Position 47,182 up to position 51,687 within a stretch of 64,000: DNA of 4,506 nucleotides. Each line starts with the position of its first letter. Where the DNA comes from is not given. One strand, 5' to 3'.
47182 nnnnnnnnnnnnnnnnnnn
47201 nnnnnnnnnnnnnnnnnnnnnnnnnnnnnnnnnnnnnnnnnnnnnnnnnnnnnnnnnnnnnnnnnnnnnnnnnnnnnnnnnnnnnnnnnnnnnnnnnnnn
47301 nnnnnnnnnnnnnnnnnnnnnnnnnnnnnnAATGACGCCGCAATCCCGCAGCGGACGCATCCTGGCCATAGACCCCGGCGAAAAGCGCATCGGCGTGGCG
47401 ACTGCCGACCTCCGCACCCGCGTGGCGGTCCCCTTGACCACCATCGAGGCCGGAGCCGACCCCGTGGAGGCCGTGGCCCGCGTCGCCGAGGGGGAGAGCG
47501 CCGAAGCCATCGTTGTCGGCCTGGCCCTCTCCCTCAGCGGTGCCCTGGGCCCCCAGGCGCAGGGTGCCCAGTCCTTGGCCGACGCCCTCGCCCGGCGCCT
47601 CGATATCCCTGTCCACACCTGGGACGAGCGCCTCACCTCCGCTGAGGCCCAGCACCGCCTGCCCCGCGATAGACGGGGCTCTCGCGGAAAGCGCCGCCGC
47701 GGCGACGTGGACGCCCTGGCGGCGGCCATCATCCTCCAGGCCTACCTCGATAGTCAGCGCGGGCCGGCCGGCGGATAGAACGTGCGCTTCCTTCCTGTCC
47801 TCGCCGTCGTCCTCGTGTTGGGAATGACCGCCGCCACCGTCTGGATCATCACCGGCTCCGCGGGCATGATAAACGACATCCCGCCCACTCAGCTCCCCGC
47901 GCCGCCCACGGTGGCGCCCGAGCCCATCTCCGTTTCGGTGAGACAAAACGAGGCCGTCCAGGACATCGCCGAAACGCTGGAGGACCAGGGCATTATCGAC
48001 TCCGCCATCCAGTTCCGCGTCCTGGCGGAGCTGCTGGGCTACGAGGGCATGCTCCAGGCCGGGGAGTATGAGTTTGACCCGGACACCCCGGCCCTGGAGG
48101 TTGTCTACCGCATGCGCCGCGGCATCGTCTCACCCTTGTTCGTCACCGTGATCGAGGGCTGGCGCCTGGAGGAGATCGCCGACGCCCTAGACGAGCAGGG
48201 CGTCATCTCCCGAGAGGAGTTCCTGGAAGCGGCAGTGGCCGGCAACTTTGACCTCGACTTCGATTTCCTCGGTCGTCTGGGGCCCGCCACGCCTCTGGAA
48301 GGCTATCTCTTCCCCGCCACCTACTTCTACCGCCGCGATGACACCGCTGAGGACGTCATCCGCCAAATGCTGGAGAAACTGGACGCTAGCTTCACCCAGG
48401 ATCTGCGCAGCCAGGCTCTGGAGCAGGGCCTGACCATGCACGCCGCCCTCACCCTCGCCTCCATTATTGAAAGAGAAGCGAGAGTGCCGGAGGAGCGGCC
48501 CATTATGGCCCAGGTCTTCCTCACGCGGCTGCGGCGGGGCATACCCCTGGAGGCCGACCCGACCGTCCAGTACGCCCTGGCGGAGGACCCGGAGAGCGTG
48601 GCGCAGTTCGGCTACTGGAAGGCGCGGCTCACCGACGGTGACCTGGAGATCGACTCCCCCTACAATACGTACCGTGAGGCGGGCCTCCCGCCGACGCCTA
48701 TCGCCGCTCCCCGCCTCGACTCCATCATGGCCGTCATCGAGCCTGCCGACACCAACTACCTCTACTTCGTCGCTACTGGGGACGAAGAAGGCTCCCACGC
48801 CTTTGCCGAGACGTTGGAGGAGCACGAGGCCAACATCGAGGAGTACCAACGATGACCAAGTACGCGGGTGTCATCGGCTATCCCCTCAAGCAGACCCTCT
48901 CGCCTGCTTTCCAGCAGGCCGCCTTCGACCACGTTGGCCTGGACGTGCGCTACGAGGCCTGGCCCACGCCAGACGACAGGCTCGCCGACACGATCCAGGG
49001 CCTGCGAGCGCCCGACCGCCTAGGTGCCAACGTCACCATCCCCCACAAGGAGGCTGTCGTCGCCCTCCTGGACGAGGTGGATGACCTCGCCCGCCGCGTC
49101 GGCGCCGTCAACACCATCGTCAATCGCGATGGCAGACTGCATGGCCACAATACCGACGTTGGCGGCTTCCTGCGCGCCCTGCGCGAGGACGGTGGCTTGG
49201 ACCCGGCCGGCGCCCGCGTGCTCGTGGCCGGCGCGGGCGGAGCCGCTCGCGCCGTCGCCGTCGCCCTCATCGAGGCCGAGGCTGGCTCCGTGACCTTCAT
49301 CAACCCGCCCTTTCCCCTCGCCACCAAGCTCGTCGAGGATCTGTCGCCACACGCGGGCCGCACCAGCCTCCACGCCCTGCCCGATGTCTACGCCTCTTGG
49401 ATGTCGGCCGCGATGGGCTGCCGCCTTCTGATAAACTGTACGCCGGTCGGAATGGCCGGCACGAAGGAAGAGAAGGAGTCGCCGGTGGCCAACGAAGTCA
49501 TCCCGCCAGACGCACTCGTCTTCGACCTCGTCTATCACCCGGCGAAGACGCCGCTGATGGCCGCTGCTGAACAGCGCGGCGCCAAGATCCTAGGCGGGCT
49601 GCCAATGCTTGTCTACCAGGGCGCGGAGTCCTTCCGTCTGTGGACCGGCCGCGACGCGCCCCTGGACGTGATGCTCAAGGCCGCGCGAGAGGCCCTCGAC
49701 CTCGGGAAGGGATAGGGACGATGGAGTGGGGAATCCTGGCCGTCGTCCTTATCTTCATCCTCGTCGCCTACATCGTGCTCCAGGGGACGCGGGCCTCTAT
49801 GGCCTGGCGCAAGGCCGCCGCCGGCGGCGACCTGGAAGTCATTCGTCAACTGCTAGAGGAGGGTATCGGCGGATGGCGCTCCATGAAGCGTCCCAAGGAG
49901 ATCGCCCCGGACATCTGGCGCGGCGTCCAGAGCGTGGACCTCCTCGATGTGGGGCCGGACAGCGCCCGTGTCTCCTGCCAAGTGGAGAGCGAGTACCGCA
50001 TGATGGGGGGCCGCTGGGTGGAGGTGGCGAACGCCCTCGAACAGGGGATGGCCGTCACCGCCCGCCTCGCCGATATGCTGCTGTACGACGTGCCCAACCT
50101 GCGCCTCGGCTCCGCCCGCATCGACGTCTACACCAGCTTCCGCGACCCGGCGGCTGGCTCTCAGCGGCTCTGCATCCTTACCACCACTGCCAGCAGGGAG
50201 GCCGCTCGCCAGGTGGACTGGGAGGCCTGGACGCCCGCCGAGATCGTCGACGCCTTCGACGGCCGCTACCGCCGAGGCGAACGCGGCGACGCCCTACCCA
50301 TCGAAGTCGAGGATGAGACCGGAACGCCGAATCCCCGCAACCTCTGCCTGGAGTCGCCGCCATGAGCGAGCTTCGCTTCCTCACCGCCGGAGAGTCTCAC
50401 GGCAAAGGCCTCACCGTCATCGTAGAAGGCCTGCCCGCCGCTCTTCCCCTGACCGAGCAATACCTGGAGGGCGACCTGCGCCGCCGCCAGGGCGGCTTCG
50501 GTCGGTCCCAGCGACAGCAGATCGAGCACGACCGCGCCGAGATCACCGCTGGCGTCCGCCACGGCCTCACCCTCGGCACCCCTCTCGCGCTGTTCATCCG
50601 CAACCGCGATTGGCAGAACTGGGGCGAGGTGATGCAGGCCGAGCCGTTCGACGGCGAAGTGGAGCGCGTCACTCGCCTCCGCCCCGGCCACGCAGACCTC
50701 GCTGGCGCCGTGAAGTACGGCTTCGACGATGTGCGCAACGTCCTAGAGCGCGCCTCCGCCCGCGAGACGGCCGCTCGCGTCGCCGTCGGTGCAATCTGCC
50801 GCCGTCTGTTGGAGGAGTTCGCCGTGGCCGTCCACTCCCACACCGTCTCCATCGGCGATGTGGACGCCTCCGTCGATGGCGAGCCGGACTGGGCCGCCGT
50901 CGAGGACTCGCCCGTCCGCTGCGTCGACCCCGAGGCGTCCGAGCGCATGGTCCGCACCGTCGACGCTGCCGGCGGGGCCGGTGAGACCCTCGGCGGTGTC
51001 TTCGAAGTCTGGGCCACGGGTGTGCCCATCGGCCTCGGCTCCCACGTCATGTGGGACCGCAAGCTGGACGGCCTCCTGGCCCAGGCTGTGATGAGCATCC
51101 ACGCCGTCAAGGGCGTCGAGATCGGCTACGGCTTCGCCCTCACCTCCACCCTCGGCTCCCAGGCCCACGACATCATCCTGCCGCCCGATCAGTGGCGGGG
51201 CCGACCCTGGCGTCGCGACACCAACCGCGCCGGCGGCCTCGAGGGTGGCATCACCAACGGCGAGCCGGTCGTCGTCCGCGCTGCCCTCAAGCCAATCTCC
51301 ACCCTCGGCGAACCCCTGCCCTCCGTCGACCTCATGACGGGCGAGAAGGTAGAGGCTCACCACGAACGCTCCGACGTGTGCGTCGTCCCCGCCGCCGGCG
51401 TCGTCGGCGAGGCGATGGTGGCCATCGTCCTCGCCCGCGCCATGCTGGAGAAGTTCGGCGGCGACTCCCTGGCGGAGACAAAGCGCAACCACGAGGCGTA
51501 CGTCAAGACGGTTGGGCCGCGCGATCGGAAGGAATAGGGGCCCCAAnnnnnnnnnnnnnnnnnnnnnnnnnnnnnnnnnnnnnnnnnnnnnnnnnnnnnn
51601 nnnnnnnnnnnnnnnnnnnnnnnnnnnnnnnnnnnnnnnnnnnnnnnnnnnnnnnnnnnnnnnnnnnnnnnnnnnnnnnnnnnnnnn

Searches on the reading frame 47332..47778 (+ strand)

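Call 42: search_protein_families(library=pfam, proteins=[window:47332-47778:+], max_evalue=0.00001)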
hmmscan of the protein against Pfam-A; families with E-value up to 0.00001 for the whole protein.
window:47332-47778:+ (148 aa): 1 family
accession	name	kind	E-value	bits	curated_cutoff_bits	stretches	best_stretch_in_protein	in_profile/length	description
PF03652.20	RuvX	-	3.8e-35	121.6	29.2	1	9-141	2-134/134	Holliday junction resolvase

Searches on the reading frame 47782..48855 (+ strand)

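Call 42: search_protein_families(library=pfam, proteins=[window:47782-48855:+], max_evalue=0.00001)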
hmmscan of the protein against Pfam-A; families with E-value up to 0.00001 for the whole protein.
window:47782-48855:+ (357 aa): 1 family
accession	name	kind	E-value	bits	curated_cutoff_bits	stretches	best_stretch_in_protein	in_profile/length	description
PF02618.21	YceG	-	1.7e-84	284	32.4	1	51-353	1-274/275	YceG-like family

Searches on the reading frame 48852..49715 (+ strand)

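Call 42: search_protein_families(library=pfam, proteins=[window:48852-49715:+], max_evalue=0.00001)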
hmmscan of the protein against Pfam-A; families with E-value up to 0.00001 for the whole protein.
window:48852-49715:+ (287 aa): 2 families
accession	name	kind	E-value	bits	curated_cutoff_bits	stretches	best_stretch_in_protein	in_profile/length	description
PF08501.16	Shikimate_dh_N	-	2.4e-26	92.2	27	1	7-89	1-83/83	Shikimate dehydrogenase substrate binding domain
PF18317.6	SDH_C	-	1.2e-15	57.4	25.8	1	249-279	1-31/31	Shikimate 5'-dehydrogenase C-terminal domain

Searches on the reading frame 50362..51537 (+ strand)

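Call 42: search_protein_families(library=pfam, proteins=[window:50362-51537:+], max_evalue=0.00001)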
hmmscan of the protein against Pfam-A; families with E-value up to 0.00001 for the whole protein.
window:50362-51537:+ (391 aa): 1 family
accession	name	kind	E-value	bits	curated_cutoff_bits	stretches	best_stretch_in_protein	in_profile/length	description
PF01264.26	Chorismate_synt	-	3.1e-117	391.4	27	1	4-362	1-327/327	Chorismate synthase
